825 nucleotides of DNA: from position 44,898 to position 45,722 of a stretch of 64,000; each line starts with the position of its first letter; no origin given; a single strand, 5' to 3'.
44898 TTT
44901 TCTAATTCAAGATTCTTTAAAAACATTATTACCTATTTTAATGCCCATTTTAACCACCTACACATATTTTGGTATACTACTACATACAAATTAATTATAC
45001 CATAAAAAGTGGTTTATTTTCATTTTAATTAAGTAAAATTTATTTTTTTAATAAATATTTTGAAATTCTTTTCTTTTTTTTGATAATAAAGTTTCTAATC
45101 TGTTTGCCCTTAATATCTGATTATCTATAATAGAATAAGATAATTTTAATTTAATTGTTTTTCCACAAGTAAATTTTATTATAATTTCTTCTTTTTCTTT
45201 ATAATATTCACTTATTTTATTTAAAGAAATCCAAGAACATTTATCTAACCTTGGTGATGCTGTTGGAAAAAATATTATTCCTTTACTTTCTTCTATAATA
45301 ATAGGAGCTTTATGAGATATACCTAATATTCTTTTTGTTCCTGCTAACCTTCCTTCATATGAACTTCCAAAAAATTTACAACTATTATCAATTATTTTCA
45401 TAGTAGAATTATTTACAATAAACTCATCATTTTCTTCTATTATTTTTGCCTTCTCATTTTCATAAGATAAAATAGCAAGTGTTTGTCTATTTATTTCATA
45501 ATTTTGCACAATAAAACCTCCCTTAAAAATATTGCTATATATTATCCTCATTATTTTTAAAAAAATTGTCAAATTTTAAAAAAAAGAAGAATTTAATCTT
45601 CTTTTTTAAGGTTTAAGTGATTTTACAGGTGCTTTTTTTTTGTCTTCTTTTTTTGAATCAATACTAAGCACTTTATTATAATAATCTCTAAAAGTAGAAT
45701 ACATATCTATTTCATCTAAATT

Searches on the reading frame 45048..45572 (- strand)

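Call 7: search_protein_families(library=pfam, proteins=[window:45048-45572:-])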
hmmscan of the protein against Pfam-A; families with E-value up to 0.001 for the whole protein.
window:45048-45572:- (174 aa): 1 family
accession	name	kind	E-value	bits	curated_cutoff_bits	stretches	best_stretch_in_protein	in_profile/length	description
PF06338.17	ComK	-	5e-45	153.4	22.3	1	23-167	2-151/152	ComK protein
